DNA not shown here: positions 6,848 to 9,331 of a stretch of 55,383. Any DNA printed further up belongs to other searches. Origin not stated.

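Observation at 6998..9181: Glycogen-binding module fused directly to a large outer-membrane beta-barrel, with an unfused paralogous barrel next door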

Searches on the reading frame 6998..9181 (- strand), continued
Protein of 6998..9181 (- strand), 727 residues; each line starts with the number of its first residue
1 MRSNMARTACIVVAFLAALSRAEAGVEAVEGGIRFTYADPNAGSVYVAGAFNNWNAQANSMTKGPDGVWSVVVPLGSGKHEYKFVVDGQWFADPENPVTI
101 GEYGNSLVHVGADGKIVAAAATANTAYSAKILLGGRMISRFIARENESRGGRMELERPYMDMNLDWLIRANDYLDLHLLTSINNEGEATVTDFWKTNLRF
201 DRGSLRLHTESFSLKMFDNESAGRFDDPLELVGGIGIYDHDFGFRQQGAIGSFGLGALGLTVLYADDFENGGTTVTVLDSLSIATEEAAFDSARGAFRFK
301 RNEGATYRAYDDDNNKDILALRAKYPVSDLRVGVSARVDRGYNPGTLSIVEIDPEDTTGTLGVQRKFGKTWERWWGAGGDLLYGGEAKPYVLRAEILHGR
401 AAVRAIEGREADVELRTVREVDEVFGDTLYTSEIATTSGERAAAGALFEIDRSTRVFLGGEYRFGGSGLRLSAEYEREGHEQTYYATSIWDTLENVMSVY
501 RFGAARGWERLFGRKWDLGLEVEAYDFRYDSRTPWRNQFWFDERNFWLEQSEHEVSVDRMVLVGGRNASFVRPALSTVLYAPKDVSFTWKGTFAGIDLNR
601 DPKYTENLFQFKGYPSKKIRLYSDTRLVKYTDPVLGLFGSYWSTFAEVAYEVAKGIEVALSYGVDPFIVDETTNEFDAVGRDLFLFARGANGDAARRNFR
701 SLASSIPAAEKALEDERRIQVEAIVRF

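Call 30: predict_structure(alignment_id=A1)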
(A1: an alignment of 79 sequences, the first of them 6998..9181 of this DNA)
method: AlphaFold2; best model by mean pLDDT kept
length: 727 residues; sequences in the alignment: 79
mean_pLDDT: 89.4   pTM: 0.79
mean pLDDT of the five models: 89.4, 88.3, 88.3, 87.0, 86.6
residues with pLDDT >= 90: 483; 70-90: 197; 50-70: 37; < 50: 10
segments of 3 or more residues with pLDDT < 50: 19-21, 188-192
pLDDT, mean of each block of 10 residues (from residue 1): 69 64 75 88 89 89 87 91 89 78 81 79 57 87 89 85 88 88 62 66 92 95 94 93 94 95 88 68 86 91 90 89 95 97 92 92 94 97 93 98 95 93 86 93 95 98 93 98 94 97 95 93 97 93 92 88 91 97 95 91 97 93 98 95 97 89 95 91 94 91 96 95 92
secondary structure, 60 per line:
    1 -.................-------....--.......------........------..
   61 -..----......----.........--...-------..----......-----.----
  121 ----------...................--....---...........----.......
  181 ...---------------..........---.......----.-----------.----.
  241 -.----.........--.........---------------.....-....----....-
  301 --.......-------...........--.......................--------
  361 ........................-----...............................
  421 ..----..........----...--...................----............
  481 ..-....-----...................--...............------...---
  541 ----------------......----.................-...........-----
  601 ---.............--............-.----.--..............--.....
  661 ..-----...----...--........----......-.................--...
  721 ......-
elements in order (helices of 4 or more, strands of 3 or more residues): H2-18 E26-29 E32-38 E45-49 E68-73 E78-86 E89-91 E105-110 E131-146 E152-155 E159-169 E174-183 E199-208 E212-218 E247-255 E258-266 H282-286 E288-291 E296-299 E303-309 E317-327 E330-352 E361-384 E390-422 E427-436 E441-443 E446-464 E469-482 H484-487 E493-511 E514-528 H557-562 E567-580 E585-595 E604-616 E619-630 E640-653 E656-662 E668-670 E675-677 H680-687 H692-697 H699-715 E718-726

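Call 35: fold_search(model_id=the predicted structure, library=pdb)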
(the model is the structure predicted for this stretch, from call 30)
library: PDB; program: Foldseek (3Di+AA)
matches with E <= 10: 942; with E <= 0.001: 412
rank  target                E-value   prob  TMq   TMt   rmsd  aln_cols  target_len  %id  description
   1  3csl_A                5.7e-09  1.00  0.31  0.30  23.7       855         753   10  Structure of the Serratia marcescens hemophore receptor HasR in complex with its hemophore HasA and heme (released 2009-01-20)
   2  1po3_B                5.9e-09  1.00  0.37  0.41  17.3       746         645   11  Crystal structure of ferric citrate transporter FecA in complex with ferric citrate (released 2003-11-18)
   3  9a3c_MODEL_1_A        6.3e-09  1.00  0.36  0.35  19.6       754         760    9  Model of E. coli Fiu by in-cell photo-crosslinking MS and deep learning (released 2023-02-24)
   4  6z9y_A                7.6e-09  1.00  0.33  0.36  17.4       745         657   10  Copper transporter OprC (released 2021-06-30)
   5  5fp1                  8.0e-09  1.00  0.27  0.28  26.3       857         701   10  Crystal structure of the siderophore receptor PiuA from Acinetobacter baumannii (released 2016-05-11)
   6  5fok_B                9.8e-09  1.00  0.25  0.27  21.7       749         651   10  Crystal structure of the siderophore receptor PiuA from Pseudomonas aeruginosa (released 2016-05-11)
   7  5fok_A                1.0e-08  1.00  0.27  0.29  21.4       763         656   10  Crystal structure of the siderophore receptor PiuA from Pseudomonas aeruginosa (released 2016-05-11)
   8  6z8u_B                1.1e-08  1.00  0.35  0.38  16.7       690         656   10  Copper transporter OprC (released 2021-06-09)
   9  5nec_A                1.1e-08  1.00  0.29  0.32  19.8       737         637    8  Crystal structure of the siderophore receptor PiuD from Pseudomonas aeruginosa (released 2018-02-07)
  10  6z8y_A                1.3e-08  1.00  0.33  0.36  14.7       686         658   11  Copper transporter OprC (released 2021-06-09)
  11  4xnk                  1.6e-08  1.00  0.29  0.46  14.5       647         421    9  X-ray structure of AlgE1 (released 2015-06-03)
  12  6z9y_D                2.2e-08  1.00  0.33  0.36  17.0       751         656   10  Copper transporter OprC (released 2021-06-30)
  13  5nec_B                2.7e-08  1.00  0.28  0.31  19.6       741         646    8  Crystal structure of the siderophore receptor PiuD from Pseudomonas aeruginosa (released 2018-02-07)
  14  5fp2_B                3.2e-08  1.00  0.30  0.39  17.7       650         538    9  Crystal structure of the siderophore receptor PirA from Pseudomonas aeruginosa (released 2015-12-09)
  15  1kmp                  3.2e-08  1.00  0.37  0.41  22.0       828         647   10  Crystal structure of the Outer Membrane Transporter FecA Complexed with Ferric Citrate (released 2002-03-06)
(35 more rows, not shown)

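Call 44: find_encoding_contigs(protein=P0062, flank=10000, max_places=1)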
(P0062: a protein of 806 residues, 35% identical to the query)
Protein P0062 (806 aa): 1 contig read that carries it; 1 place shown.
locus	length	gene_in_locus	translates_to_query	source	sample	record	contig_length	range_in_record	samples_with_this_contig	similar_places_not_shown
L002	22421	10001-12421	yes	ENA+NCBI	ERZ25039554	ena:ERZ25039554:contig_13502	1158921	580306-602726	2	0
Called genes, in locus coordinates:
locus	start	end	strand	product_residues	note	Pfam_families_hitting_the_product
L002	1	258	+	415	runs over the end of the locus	PF01547:SBP_bac_1, PF13416:SBP_bac_8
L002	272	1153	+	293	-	PF00528:BPD_transp_1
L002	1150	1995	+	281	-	PF00528:BPD_transp_1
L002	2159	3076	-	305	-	-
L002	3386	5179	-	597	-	PF13860:FlgD_ig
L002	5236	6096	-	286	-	-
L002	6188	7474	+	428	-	-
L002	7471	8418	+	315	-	-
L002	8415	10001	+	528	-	-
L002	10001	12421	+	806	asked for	PF02922:CBM_48 (weak), PF16561:AMPK1_CBM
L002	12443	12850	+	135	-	PF16561:AMPK1_CBM (weak)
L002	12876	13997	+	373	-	PF13620:CarboxypepD_reg (faint), PF22904:NOMO1-like_2nd (faint)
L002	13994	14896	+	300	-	PF02922:CBM_48 (faint), PF16561:AMPK1_CBM, PF22058:X25_BaPul_like (faint), PF27330:IsaA-like_N (faint), PF16561:AMPK1_CBM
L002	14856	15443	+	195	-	PF16561:AMPK1_CBM, PF22058:X25_BaPul_like (faint), PF02922:CBM_48 (weak), PF16561:AMPK1_CBM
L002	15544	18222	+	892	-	PF02903:Alpha-amylase_N (faint), PF02922:CBM_48 (weak), PF16561:AMPK1_CBM, PF22058:X25_BaPul_like (faint), PF16561:AMPK1_CBM, PF00128:Alpha-amylase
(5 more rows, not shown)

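Call 45: find_encoding_contigs(protein=P0025, flank=10000, max_places=1)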
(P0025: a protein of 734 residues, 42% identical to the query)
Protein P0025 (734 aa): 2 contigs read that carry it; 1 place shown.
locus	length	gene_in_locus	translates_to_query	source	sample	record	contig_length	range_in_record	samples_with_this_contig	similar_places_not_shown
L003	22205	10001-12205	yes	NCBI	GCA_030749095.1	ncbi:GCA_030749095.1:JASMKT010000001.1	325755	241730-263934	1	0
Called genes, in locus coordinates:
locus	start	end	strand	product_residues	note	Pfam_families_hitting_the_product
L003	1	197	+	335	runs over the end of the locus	PF00092:VWA, PF06707:DUF1194 (faint), PF13519:VWA_2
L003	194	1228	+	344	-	PF00092:VWA, PF13519:VWA_2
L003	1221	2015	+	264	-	PF00515:TPR_1 (faint), PF07719:TPR_2 (faint), PF13181:TPR_8 (faint), PF13414:TPR_11 (faint), PF13431:TPR_17 (faint), PF13432:TPR_16 (weak)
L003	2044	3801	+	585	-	PF13584:BatD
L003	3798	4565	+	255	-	PF13181:TPR_8 (faint), PF13428:TPR_14 (faint), PF13414:TPR_11 (faint), PF13432:TPR_16, PF14559:TPR_19 (weak), PF00515:TPR_1, PF07719:TPR_2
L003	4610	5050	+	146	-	PF11141:DUF2914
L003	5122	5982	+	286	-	PF01048:PNP_UDP_1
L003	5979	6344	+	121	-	PF16697:Yop-YscD_cpl, PF00498:FHA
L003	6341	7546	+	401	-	-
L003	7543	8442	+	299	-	-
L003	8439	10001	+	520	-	-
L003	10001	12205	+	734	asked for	PF02922:CBM_48, PF16561:AMPK1_CBM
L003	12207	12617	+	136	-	PF16561:AMPK1_CBM (weak)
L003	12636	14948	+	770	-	PF16561:AMPK1_CBM (faint), PF13620:CarboxypepD_reg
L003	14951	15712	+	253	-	PF05875:Ceramidase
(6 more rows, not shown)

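Call 54: search_protein_representatives(alignment_id=A3)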
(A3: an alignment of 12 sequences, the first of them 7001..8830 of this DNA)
Query: 12 sequences, 603 profile positions. Proteins with E-value up to 0.001 (for the whole library): 241; up to 1e-10: 167; up to 1e-30: 76. The best 150 are listed.
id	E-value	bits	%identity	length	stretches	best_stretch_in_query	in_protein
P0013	3.0e-251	851.6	-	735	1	1-603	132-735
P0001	3.6e-251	851.3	-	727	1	2-603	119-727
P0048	2.0e-242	822.4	-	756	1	2-603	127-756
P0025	2.3e-241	819.0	-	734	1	4-603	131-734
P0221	3.0e-228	775.6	-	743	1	1-603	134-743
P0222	3.5e-227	772.1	-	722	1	2-603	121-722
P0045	1.0e-221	754.1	-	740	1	2-603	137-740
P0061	8.0e-204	695.0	-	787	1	1-603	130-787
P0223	3.3e-190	650.0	-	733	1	2-603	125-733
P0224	2.6e-182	623.9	-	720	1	2-603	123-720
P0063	5.7e-178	609.6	-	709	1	2-603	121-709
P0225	1.3e-173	595.2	-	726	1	3-603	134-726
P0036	2.7e-173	594.2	-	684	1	1-603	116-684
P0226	2.7e-172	590.8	-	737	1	3-603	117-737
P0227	1.9e-163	561.7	-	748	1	3-603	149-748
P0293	4.1e-27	111.3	-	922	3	436-603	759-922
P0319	2.9e-21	92.0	-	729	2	324-603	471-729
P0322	1.6e-20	89.5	-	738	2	15-137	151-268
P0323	1.7e-20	89.5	-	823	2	7-159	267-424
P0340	1.6e-16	76.4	-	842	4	10-158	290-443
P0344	8.8e-16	73.9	-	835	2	6-144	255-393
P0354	5.6e-14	68.0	-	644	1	2-159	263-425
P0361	9.4e-13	63.9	-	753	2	4-157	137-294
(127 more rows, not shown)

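Call 57: find_related_loci(query=A3, collection=genome_contigs, flank=10000)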
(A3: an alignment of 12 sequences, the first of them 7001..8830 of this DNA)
Query A3 (610 aa) in genome_contigs; peptide patterns used: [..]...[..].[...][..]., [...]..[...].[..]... (x = any residue, [..] = any of these).
94 stretches matched a pattern; 38 encode a relative of the query (tblastn E <= 1e-3); 38 distinct loci.
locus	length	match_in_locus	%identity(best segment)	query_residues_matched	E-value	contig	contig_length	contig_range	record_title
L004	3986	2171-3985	77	3-601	0e+0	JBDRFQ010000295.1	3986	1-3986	MAG: Candidatus Eisenbacteria bacterium isolate MEGAHIT-group-1.380 k141_4048084, whole genome shotgun sequence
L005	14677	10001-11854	63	1-610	0e+0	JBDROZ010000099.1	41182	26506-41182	MAG: Candidatus Eisenbacteria bacterium isolate MEGAHIT-group-1.985 k141_9539099, whole genome shotgun sequence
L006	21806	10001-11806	56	3-610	0e+0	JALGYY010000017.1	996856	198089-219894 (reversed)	MAG: bacterium isolate LQ108M_Bin_12 LQ108M_Bin_12_scaffold_12, whole genome shotgun sequence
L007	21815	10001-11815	55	4-610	0e+0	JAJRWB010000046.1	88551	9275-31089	MAG: Candidatus Eisenbacteria bacterium isolate Dive96_bin2.117 k141_2278012, whole genome shotgun sequence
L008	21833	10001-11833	51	4-610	0e+0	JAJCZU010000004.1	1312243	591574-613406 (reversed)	MAG: Candidatus Eisenbacteria bacterium isolate OFTM309 OFTM309_3, whole genome shotgun sequence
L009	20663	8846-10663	42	4-610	3e-139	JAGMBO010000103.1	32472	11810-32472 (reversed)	MAG: Candidatus Eisenbacteria bacterium isolate RS_16_23 ZL425.bin.23.fa_103, whole genome shotgun sequence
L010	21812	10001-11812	42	1-610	9e-137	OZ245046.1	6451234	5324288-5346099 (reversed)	MAG: Candidatus Eiseniibacteriota bacterium isolate 9d5bca9a-b2ae-4bb4-9135-b14f0b5ecb2e genome assembly, chromosome: 1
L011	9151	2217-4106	39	4-610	5e-124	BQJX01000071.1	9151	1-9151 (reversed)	MAG: Gemmatimonadota bacterium DHS20C21 DNA, sequence071, whole genome shotgun sequence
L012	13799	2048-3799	41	1-610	2e-117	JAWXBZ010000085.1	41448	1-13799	MAG: Candidatus Eisenbacteria bacterium isolate MP8IB2.79 k99_385125, whole genome shotgun sequence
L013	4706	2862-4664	39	2-610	3e-117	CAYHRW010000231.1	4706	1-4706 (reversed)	MAG TPA_asm: uncultured bacterium isolate ERP119705_co14_70 genome assembly, contig: NODE_36181_length_4706_cov_12.62997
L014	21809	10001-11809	38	4-610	4e-115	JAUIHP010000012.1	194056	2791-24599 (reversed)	MAG: bacterium isolate Co_bin.215 NODE_753_length_194056_cov_2.021652, whole genome shotgun sequence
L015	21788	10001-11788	38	1-610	1e-114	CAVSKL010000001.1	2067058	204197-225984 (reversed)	MAG: Candidatus Eisenbacteria bacterium isolate MFD01721.bin.1.114 genome assembly, contig: contig_12056, whole genome s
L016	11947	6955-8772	39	1-610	5e-114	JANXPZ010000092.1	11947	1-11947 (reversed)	MAG: Candidatus Eisenbacteria bacterium isolate GL140_4_concoct_147_sub GL140_4_k141_1411439, whole genome shotgun seque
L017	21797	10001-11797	38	1-610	3e-114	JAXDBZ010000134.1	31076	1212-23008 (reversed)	MAG: Candidatus Eisenbacteria bacterium isolate POMEDNA-B31 Raw1_k127_683670, whole genome shotgun sequence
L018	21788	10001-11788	38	4-610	4e-112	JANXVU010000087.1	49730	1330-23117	MAG: Candidatus Eisenbacteria bacterium isolate GL140_1_metabat_173 GL140_1_k141_1906560, whole genome shotgun sequence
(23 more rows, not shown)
